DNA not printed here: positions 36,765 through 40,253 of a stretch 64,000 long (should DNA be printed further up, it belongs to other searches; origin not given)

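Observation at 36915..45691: Translationally coupled pair: an ~1863-aa all-TPR protein and a TPR-linker-clan-CD peptidase-like protein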

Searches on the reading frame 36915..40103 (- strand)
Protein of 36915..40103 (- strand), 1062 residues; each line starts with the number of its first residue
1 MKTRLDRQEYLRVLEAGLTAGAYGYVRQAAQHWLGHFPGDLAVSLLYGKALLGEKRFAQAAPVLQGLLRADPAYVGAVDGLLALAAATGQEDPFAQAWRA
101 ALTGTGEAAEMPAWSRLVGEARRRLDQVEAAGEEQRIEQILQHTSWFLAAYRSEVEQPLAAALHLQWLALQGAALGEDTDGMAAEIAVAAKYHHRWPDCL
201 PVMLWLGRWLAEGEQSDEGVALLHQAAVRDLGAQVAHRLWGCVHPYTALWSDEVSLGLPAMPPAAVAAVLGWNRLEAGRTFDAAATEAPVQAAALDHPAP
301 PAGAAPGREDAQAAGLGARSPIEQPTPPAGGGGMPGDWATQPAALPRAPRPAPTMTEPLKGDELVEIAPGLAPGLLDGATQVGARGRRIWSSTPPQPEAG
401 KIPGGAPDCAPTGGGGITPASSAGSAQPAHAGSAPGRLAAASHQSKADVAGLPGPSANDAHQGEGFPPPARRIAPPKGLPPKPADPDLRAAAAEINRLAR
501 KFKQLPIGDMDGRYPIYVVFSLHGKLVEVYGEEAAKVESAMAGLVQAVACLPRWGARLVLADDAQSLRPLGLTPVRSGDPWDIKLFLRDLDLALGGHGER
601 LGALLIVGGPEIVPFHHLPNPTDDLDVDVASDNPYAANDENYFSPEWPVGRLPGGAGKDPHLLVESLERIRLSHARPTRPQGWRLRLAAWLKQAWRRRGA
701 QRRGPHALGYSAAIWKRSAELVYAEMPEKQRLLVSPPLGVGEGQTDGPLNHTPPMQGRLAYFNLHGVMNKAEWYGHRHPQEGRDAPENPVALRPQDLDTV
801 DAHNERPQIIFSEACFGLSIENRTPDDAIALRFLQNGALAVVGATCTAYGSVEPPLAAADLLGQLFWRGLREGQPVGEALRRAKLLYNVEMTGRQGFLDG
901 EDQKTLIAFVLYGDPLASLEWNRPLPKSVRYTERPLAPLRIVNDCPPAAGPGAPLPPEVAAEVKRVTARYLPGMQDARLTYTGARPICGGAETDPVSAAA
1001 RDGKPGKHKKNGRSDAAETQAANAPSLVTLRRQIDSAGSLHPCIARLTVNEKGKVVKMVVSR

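Call 6: search_protein_families(library=pfam, proteins=[window:36915-40103:-], max_evalue=0.1)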
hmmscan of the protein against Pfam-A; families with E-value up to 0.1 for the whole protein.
window:36915-40103:- (1062 aa): 3 families
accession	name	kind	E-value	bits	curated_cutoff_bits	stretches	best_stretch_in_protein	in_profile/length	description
PF01364.23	Peptidase_C25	-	6.4e-09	36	23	1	803-918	257-373/374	Peptidase family C25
PF14559.12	TPR_19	-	0.00012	22.8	25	1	14-83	2-66/68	Tetratricopeptide repeat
PF14561.12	TPR_20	-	0.074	13.8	25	1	34-103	15-86/90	Tetratricopeptide repeat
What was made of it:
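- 39288..40103 (-): ORF B residues 1-272: N-terminal TPR-like helical domain. Weak TPR_19 hit (call 6).
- On MEROPS C25 / Pfam PF01364 Peptidase_C25: 36.0 bits against a cut-off of 23 for ORF B (call 6), and 38.4 bits for the domain alone.
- Checked: ORF A. It carries many TPR Pfam hits from about residue 500 to 1850 (call 6).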

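Call 7: search_protein_families(library=ncbifam, proteins=[window:36915-40103:-], max_evalue=0.1)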
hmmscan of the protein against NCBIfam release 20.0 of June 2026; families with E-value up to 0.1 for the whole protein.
window:36915-40103:- (1062 aa): 0 families

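Call 10: find_homologous_proteins(query=window:36915-40103:-, max_evalue=0.001)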
Query window:36915-40103:- (1062 aa): 7 proteins with E <= 0.001 among 8000 candidates.
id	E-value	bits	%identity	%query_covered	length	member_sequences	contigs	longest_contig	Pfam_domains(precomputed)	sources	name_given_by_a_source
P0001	0.0e+0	2409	100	100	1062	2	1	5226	PF01364.25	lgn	-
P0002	2.2e-235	803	55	52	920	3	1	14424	PF01364.25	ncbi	-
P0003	1.3e-231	790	54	55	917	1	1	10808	PF01364.25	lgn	-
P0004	2.4e-197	677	46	63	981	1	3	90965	PF14559.13,PF01364.25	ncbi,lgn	-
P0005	1.3e-190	654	47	54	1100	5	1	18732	PF01364.25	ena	-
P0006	1.8e-175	604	42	55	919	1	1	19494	PF14559.13,PF13428.13,PF01364.25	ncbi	-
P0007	1.5e-140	489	47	33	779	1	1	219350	PF01364.25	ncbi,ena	-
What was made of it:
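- Tried and rejected: Homologue search with full-length ORF B returned only 7 hits, because TPR and low-complexity words saturated the candidate list (call 10).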

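Call 70: search_protein_families(library=padloc, proteins=[window:36915-40103:-], max_evalue=0.01)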
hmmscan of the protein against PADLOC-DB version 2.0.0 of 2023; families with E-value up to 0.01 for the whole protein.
window:36915-40103:- (1062 aa): 0 families

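Call 72: predict_structure(alignment_id=A1)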
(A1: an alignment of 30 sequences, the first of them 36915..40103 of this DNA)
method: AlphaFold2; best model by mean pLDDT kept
length: 1062 residues; sequences in the alignment: 30
mean_pLDDT: 64.5   pTM: 0.38
mean pLDDT of the five models: 64.5, 59.8, 58.3, 58.1, 57.7
residues with pLDDT >= 90: 223; 70-90: 312; 50-70: 139; < 50: 388
segments of 3 or more residues with pLDDT < 50: 274-483, 506-512, 617-646, 699-718, 736-752, 765-769, 778-782, 784-787, 847-856, 895-906, 922-949, 988-1015
pLDDT, mean of each block of 10 residues (from residue 1): 79 97 97 94 98 97 96 96 95 90 80 86 87 82 79 78 91 79 93 95 96 92 91 91 68 83 90 52 35 31 29 26 31 32 32 31 32 30 29 30 31 30 27 27 27 33 34 33 58 70 51 73 93 95 92 85 92 86 86 83 83 62 36 41 49 75 89 70 72 62 35 43 52 49 34 60 54 49 47 68 69 63 77 84 59 49 82 84 79 49 48 80 38 38 45 71 83 81 57 42 44 48 73 77 80 77 66
secondary structure, 60 per line:
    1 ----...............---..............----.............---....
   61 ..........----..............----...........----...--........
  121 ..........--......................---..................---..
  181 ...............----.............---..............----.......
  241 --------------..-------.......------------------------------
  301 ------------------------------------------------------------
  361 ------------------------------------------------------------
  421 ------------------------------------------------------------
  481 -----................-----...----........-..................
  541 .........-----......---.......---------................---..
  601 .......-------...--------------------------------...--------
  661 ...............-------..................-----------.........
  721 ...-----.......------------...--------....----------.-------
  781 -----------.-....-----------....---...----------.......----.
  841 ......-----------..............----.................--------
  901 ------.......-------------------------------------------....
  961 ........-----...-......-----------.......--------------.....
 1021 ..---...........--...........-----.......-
elements in order (helices of 4 or more, strands of 3 or more residues): H7-19 H23-36 H41-53 H57-70 H75-88 H93-103 H113-130 H133-154 H158-175 H179-195 H200-212 H216-229 H234-240 H264-270 H486-501 E514-521 H523-549 E555-560 H564-570 H580-595 E599-607 E650-652 H661-675 H683-700 H712-723 E732-735 E759-762 H794-797 E809-812 H829-835 E840-846 H858-871 H876-892 E907-913 H957-968 E978-983 H995-1001 H1016-1022 E1026-1036 E1039-1049 E1055-1061
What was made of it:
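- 39288..40103 (-): AF2 predicts 14 helices, nearly all in TPR-like pairs, with pLDDT about 90 (call 72).
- On Gingipains proper (RgpA/B, Kgp): The N-terminus is a TPR domain followed by a disordered linker (call 72).
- On TPR proteins (ORF A and the ORF B N-terminus): ORF B residues 1-272: paired helices with pLDDT about 90 and a weak TPR_19 hit (calls 6, 72).
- Checked: They are predicted disordered, with pLDDT about 30 over residues 274-483 (call 72). Residues 1-272 are paired helices with pLDDT about 90 (call 72).
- The N-terminus is a folded TPR domain (call 72).
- Tried and rejected: It says nothing about docking of the TPR domain on the protease (call 72).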
